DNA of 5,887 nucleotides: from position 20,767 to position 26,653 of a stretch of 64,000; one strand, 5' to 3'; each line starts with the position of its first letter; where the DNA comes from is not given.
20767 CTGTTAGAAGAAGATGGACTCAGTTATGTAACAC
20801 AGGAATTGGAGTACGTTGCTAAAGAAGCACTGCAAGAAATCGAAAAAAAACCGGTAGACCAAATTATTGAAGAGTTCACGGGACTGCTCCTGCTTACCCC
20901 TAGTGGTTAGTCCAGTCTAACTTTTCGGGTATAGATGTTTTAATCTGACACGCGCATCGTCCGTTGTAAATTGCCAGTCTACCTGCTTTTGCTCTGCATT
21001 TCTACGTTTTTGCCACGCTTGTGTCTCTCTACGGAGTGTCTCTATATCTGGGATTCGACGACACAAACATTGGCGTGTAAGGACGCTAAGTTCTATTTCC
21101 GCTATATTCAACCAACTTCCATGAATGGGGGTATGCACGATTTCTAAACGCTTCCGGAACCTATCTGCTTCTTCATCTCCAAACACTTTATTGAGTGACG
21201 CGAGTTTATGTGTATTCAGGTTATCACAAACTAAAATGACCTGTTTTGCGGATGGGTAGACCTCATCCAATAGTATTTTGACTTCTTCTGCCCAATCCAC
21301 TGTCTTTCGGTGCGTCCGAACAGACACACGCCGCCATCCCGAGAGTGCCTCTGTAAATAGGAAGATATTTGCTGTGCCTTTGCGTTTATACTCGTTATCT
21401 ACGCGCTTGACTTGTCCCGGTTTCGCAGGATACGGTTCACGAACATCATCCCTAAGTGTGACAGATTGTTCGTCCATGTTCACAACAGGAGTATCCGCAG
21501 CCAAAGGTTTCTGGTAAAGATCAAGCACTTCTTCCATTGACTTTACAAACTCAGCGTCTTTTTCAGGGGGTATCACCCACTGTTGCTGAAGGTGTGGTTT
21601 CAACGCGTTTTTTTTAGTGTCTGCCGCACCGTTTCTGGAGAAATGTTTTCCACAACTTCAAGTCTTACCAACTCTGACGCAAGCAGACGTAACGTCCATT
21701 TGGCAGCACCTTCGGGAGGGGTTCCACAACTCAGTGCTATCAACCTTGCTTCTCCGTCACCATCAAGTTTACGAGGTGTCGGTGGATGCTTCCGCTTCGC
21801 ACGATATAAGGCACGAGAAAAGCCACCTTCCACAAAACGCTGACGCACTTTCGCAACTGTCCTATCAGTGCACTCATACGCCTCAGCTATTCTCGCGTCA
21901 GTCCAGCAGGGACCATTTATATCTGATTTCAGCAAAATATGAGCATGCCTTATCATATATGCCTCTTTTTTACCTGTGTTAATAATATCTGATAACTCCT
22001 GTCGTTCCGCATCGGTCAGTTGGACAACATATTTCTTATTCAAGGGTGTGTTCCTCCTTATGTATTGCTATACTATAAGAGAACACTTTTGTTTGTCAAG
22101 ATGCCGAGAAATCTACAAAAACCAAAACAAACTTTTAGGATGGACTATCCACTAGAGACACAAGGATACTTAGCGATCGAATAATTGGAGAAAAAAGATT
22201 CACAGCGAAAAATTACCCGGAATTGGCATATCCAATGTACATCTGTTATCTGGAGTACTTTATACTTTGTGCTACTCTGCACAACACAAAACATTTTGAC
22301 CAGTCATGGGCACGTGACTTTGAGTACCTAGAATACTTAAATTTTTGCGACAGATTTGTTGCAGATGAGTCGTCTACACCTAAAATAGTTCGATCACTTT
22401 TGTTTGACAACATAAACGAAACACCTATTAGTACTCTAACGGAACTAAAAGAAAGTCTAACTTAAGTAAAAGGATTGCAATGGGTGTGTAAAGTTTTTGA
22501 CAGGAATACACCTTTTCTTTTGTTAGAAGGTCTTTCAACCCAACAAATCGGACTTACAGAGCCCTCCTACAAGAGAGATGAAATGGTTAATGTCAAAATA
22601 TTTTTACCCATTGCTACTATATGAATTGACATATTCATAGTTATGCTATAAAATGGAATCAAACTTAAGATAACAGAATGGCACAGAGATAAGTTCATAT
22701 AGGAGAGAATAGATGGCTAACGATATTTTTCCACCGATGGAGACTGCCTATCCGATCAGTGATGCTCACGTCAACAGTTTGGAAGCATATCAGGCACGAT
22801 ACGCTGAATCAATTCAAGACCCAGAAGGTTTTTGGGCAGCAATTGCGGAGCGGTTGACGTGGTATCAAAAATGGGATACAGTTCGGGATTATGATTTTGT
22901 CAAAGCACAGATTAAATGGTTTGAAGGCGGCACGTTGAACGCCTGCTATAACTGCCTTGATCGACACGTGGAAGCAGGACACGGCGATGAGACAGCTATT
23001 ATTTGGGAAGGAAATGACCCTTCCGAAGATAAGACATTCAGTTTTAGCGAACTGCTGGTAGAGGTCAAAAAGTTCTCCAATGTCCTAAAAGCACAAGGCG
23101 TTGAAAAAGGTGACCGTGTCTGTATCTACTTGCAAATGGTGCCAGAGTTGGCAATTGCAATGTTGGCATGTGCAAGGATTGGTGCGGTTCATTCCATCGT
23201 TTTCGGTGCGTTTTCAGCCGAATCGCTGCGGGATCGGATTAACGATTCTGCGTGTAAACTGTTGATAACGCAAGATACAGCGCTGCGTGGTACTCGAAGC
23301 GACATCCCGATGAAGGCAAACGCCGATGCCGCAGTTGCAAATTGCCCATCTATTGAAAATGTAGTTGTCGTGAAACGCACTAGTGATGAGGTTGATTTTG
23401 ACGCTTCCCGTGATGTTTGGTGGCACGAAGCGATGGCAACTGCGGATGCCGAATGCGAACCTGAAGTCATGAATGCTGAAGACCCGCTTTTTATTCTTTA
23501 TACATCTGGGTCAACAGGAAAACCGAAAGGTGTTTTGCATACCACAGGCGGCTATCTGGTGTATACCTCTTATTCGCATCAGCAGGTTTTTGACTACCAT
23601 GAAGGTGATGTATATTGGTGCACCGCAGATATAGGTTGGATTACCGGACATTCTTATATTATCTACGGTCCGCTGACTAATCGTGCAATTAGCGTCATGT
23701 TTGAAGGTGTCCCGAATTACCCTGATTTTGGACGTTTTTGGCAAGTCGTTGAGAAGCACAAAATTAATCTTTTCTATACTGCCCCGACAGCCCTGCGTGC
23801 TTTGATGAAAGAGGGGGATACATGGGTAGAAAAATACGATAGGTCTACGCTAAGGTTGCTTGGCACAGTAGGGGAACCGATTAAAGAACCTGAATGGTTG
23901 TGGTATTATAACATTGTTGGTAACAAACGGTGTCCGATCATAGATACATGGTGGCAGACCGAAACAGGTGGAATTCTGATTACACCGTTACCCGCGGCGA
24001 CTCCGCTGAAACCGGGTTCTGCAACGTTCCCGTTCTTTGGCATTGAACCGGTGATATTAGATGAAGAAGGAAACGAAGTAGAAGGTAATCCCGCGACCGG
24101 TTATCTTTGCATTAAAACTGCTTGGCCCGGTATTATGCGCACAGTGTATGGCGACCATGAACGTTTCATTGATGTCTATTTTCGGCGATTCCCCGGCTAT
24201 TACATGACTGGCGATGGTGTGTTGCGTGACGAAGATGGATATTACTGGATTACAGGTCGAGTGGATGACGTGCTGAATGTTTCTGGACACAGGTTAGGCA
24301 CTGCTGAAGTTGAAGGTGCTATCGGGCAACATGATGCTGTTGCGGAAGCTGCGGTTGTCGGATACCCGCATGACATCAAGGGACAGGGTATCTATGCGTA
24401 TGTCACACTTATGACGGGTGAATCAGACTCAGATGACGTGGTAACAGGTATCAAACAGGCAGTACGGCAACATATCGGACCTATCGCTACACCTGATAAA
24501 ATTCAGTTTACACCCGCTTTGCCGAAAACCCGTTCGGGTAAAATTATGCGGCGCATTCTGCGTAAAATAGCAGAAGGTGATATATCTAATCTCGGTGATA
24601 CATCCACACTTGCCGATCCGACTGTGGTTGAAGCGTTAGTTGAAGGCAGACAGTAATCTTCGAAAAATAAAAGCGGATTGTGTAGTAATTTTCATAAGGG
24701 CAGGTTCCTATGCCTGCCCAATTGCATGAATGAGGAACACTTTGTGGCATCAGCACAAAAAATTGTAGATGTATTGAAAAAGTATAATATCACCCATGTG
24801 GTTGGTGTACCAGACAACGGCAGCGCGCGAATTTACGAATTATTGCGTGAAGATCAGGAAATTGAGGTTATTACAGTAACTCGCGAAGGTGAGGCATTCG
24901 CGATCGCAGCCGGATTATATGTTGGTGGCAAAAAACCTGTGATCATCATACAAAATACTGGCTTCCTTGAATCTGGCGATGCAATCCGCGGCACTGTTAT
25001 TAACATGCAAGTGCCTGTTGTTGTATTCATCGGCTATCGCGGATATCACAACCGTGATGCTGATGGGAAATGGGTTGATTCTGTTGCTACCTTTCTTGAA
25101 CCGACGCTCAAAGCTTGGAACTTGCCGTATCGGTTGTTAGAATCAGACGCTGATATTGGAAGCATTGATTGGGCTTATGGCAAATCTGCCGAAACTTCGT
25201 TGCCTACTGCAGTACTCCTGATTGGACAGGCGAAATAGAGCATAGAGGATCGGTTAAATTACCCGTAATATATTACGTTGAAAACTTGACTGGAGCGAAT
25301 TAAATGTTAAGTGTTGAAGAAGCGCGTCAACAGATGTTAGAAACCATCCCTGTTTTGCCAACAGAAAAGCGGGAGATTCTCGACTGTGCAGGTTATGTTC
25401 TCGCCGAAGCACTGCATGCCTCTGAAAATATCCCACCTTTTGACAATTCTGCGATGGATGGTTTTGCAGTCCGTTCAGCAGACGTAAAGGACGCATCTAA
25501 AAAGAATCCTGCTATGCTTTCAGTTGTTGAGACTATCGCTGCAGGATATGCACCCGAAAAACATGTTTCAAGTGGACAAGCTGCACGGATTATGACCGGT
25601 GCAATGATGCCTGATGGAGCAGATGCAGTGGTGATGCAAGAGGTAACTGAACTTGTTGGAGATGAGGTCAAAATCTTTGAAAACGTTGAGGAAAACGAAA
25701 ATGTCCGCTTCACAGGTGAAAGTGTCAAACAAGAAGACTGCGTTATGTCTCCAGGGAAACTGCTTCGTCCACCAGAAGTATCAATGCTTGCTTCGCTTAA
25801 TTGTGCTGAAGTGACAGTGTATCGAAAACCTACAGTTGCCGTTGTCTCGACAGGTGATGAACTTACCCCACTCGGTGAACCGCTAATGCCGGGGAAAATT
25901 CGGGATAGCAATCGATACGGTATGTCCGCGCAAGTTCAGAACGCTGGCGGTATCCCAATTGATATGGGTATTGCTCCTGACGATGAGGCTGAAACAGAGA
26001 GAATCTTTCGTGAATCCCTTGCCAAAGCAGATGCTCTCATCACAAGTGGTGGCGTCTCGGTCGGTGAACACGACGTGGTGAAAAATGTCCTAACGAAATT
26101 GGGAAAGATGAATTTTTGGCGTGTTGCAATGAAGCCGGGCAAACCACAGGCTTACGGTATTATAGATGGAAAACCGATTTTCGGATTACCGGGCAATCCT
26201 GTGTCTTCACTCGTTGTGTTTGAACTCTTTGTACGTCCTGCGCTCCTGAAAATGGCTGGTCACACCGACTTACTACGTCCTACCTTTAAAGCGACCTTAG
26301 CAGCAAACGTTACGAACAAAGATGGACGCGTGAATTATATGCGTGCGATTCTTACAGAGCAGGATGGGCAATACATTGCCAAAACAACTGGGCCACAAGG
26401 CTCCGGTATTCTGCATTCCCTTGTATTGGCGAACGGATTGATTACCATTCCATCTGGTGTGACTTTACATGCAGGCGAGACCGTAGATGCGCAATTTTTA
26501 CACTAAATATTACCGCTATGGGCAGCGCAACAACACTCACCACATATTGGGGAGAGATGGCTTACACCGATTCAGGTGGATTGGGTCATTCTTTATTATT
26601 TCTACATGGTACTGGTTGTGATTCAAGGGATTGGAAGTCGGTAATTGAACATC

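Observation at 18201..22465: Promoter-MTase-small nuclease-unknown gene island; the third gene is split by an IS630 element and can be reconstructed exactly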

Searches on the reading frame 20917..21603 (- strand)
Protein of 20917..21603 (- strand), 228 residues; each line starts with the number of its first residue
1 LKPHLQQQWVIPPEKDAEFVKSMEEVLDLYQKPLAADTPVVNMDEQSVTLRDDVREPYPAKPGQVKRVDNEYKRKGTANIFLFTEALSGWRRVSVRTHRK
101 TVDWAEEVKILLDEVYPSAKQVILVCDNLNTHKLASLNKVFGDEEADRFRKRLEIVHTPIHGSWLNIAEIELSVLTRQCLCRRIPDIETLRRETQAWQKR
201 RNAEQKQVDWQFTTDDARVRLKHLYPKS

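Call 5: search_protein_families(library=pfam, proteins=[window:20917-21603:-], max_evalue=1)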
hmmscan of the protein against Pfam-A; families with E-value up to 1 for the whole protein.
window:20917-21603:- (228 aa): 2 families
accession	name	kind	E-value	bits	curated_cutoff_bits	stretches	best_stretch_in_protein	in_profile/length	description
PF13358.12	DDE_3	-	3.2e-20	72.9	28.6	1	40-191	2-146/146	DDE superfamily endonuclease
PF12486.13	VasL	-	0.036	14.5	27.3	1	179-225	26-72/147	Type VI secretion system, EvfB, or VasL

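Call 7: search_protein_families(library=ncbifam, proteins=[window:20917-21603:-], max_evalue=1)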
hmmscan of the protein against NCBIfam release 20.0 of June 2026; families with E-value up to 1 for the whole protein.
window:20917-21603:- (228 aa): 1 family
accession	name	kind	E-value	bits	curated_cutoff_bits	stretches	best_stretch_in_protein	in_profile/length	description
NF033545.0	transpos_IS630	equivalog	1e-37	130.2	100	1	2-202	111-299/299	IS630 family transposase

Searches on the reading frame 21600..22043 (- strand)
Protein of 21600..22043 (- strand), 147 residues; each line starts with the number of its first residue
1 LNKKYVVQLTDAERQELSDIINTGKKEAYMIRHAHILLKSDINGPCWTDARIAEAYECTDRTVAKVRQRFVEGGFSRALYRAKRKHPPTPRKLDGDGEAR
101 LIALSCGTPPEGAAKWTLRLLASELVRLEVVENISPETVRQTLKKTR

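Call 5: search_protein_families(library=pfam, proteins=[window:21600-22043:-], max_evalue=1)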
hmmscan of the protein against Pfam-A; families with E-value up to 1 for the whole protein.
window:21600-22043:- (147 aa): 5 families
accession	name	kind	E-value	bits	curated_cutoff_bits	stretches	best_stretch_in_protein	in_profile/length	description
PF13565.12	HTH_32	-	3.1e-16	60.1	33.7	1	62-143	1-73/73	Homeodomain-like domain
PF13384.12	HTH_23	-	6.5e-06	26.2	24.6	1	47-76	18-47/50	Homeodomain-like domain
PF13551.12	HTH_29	-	1.1e-05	25.9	28.1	1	48-96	14-61/64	Winged helix-turn helix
PF13518.12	HTH_28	-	0.00058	20.3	25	1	50-84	16-49/52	Helix-turn-helix domain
PF05569.17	Peptidase_M56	-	0.18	11.4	31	1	3-47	126-170/296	BlaR1 peptidase M56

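Call 7: search_protein_families(library=ncbifam, proteins=[window:21600-22043:-], max_evalue=1)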
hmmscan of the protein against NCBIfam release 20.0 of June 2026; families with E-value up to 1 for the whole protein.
window:21600-22043:- (147 aa): 3 families
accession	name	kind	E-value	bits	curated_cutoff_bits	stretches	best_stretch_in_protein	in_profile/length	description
NF033545.0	transpos_IS630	equivalog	1.3e-16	60.9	100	1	47-145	13-107/299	IS630 family transposase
NF033577.2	transpos_IS481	equivalog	7.4e-06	25.7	224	1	47-145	14-104/284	IS481 family transposase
TIGR00481.1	TIGR00481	subfamily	0.045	13.6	57.75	1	87-145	72-130/142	YbhB/YbcL family Raf kinase inhibitor-like protein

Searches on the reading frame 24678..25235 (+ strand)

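Call 72: search_protein_families(library=pfam, proteins=[window:24678-25235:+], max_evalue=0.00001)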
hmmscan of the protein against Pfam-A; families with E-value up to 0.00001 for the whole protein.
window:24678-25235:+ (186 aa): 1 family
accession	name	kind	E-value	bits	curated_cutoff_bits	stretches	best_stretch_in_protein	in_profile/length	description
PF02776.23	TPP_enzyme_N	-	1.4e-11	44.6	26.8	1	26-127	4-106/119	Thiamine pyrophosphate enzyme, N-terminal TPP binding domain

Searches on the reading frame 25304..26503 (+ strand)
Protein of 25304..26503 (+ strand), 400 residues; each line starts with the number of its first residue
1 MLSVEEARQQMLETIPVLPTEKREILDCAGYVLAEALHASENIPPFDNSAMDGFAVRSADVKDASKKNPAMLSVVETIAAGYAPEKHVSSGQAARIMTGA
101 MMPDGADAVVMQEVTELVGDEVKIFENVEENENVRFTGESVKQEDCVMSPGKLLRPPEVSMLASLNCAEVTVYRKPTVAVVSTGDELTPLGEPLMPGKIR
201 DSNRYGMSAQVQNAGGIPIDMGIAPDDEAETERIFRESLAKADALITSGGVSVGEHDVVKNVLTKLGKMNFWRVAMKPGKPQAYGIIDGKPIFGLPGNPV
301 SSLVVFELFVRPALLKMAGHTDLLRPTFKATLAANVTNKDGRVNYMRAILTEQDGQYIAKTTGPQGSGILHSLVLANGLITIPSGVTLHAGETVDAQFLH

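Call 72: search_protein_families(library=pfam, proteins=[window:25304-26503:+], max_evalue=0.00001)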
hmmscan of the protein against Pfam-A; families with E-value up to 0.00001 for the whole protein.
window:25304-26503:+ (400 aa): 3 families
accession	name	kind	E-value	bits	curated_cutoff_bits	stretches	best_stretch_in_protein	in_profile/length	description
PF03453.22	MoeA_N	-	3.9e-47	160.3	30.8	1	2-165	1-159/160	MoeA N-terminal region (domain I and II)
PF00994.29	MoCF_biosynth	-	5.8e-34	117.3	26.6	1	179-315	1-143/144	Probable molybdopterin binding domain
PF03454.20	MoeA_C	-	1.6e-21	76.8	22.1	1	329-398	1-71/72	MoeA C-terminal region (domain IV)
